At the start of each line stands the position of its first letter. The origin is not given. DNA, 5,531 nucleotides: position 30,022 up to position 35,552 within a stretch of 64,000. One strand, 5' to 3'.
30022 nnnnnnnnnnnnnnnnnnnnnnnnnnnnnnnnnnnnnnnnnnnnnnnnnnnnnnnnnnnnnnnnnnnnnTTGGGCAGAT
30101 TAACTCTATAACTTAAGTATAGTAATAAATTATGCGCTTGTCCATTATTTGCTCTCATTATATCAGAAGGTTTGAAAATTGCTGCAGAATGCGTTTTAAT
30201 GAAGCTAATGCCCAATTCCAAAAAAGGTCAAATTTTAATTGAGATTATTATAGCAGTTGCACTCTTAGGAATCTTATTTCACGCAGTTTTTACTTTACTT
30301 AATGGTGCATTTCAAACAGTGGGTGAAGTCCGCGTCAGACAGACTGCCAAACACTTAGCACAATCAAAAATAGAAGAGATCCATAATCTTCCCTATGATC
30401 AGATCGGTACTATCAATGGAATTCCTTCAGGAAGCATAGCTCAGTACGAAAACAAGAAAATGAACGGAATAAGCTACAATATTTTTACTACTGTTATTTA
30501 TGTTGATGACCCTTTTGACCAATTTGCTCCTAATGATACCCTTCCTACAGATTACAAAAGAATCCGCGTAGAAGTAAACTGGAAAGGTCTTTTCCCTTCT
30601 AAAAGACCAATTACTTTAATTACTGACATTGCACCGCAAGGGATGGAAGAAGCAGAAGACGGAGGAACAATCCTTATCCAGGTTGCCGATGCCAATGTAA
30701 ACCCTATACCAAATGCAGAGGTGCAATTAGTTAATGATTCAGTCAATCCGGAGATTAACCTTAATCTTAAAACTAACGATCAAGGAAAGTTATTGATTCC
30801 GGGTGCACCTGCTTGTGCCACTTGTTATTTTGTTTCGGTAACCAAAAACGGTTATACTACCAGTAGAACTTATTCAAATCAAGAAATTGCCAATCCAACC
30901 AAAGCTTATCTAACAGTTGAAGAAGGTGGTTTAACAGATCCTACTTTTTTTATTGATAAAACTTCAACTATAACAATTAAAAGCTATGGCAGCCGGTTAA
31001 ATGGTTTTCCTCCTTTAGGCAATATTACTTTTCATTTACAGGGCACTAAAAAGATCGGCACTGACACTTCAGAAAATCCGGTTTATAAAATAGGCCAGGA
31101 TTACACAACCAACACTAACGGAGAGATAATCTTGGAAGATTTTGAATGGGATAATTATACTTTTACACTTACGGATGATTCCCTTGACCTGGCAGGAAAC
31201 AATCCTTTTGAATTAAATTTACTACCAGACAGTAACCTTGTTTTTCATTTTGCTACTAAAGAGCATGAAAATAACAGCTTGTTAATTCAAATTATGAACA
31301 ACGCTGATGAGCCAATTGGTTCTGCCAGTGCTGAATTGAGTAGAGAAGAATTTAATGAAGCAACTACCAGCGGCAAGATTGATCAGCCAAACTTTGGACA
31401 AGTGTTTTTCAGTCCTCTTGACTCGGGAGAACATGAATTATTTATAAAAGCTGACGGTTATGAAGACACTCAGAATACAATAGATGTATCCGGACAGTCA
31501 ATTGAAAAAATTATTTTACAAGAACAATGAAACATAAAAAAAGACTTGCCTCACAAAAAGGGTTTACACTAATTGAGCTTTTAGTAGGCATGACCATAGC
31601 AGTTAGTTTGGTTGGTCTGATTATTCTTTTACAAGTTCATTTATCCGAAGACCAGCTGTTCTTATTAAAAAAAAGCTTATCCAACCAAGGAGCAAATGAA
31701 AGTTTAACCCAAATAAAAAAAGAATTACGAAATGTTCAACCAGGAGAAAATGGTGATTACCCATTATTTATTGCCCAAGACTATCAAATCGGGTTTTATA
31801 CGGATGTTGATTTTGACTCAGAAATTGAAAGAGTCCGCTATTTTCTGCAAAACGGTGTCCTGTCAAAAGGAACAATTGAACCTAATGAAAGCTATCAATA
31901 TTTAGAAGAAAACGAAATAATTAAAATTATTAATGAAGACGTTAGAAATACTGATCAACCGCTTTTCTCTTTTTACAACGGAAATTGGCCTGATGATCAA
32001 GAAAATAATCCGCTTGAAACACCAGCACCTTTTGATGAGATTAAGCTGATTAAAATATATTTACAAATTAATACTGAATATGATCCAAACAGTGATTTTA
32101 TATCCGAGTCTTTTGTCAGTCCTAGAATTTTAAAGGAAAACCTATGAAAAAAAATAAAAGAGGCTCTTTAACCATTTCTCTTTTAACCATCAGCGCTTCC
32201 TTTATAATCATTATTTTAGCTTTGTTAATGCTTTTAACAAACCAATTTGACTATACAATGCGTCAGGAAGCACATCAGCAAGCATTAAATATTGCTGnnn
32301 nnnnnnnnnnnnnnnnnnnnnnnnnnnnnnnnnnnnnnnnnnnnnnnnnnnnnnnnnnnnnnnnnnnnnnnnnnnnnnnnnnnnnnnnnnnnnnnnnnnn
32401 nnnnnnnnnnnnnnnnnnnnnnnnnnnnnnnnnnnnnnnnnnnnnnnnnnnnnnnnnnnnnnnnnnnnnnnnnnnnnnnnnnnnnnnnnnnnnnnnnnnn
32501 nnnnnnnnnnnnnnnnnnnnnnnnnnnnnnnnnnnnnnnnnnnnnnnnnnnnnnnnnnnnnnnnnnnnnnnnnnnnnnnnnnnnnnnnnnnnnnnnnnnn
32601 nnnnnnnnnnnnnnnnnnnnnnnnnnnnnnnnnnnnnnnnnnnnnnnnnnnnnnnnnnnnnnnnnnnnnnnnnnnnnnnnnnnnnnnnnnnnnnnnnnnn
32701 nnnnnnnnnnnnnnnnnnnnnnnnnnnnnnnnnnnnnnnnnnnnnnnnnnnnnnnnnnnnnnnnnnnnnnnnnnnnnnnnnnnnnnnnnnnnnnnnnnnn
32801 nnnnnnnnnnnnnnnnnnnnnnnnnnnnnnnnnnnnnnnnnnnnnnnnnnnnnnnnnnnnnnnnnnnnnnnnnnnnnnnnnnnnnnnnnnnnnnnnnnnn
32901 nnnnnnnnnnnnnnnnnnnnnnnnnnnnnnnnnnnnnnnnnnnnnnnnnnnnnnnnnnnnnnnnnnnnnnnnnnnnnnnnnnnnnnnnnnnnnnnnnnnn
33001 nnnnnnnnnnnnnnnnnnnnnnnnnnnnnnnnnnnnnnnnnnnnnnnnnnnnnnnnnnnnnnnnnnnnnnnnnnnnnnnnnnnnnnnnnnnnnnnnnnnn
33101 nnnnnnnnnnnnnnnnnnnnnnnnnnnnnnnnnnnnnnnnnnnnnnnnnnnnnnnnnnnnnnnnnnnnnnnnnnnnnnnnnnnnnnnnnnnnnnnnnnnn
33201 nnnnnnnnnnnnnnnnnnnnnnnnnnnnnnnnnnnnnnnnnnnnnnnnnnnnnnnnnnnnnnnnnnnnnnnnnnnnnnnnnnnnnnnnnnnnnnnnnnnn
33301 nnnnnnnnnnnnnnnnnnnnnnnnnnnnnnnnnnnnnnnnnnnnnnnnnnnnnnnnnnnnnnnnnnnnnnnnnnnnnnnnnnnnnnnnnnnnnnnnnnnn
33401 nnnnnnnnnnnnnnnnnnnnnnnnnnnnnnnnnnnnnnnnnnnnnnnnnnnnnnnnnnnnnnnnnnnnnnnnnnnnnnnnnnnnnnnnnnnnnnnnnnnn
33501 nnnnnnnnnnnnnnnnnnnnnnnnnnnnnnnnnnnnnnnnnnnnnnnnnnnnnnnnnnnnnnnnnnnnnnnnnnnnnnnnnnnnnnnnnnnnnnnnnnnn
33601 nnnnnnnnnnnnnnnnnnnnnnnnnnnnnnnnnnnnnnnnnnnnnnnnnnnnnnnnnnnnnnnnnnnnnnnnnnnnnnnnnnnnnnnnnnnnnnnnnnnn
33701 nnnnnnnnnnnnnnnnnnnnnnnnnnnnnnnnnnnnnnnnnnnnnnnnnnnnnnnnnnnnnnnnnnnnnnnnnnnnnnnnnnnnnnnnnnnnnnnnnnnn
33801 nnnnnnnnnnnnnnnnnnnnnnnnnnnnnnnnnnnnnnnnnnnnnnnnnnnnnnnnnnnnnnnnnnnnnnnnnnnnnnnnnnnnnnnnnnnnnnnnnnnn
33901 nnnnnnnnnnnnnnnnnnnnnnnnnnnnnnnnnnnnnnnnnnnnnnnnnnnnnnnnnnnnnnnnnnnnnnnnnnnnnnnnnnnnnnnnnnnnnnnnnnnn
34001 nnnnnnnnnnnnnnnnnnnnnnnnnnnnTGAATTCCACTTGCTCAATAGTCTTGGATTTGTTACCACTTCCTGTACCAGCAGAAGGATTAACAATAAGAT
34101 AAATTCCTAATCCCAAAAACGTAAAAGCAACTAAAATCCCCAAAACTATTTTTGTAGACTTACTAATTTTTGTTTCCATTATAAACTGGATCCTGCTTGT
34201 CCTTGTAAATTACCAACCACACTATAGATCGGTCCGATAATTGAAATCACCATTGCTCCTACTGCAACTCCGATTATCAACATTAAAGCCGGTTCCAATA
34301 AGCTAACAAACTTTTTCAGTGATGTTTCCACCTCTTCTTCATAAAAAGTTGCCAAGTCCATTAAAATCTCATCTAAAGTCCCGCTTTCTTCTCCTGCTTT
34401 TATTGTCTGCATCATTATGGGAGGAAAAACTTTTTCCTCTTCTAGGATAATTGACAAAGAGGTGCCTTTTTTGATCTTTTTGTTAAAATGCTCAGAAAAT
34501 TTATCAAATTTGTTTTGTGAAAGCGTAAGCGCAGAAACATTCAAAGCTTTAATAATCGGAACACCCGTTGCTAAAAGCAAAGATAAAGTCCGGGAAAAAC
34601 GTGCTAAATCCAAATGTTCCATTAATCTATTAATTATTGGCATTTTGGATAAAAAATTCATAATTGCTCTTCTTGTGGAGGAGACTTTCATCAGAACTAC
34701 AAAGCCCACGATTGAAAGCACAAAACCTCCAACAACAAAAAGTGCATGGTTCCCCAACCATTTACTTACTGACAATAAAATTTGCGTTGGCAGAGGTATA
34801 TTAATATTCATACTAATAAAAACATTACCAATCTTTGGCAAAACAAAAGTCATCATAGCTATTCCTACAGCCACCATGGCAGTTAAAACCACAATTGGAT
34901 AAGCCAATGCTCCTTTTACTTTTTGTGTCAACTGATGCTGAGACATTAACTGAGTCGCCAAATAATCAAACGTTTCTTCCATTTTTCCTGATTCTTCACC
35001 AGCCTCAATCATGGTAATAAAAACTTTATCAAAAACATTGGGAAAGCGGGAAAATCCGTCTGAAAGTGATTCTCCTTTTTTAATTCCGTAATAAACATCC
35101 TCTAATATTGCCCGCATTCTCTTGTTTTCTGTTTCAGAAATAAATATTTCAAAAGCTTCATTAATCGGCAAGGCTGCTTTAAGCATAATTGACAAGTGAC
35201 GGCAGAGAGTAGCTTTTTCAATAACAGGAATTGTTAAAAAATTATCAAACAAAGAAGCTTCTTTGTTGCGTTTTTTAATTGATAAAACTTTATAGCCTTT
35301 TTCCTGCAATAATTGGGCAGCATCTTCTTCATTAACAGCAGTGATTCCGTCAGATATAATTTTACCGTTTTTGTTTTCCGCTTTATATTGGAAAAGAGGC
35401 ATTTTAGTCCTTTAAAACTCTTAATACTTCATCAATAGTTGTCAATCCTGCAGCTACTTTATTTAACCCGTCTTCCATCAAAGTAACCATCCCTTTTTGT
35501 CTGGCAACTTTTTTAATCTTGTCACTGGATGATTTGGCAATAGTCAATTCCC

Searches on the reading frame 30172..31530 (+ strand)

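Call 11: search_protein_families(library=pfam, proteins=[window:30172-31530:+], max_evalue=0.0001)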
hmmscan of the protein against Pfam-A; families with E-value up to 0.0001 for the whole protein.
window:30172-31530:+ (452 aa): 1 family
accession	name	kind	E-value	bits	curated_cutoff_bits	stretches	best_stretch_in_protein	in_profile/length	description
PF13620.12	CarboxypepD_reg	-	5.6e-09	36.7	32.3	1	167-233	2-64/82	Carboxypeptidase regulatory-like domain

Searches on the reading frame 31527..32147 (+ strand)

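Call 11: search_protein_families(library=pfam, proteins=[window:31527-32147:+], max_evalue=0.0001)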
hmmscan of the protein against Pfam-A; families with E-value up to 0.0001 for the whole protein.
window:31527-32147:+ (206 aa): 1 family
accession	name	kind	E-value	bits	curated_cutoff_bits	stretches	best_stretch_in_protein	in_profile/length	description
PF07963.17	N_methyl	-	1.1e-05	25.2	21.2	1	9-31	3-25/27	Prokaryotic N-terminal methylation motif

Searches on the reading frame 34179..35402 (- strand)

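Call 11: search_protein_families(library=pfam, proteins=[window:34179-35402:-], max_evalue=0.0001)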
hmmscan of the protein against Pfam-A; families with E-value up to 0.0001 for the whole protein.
window:34179-35402:- (407 aa): 1 family
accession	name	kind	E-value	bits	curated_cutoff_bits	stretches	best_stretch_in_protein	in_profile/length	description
PF00482.28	T2SSF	-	3.5e-56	189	25.2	2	66-189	1-125/125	Type II secretion system (T2SS), protein F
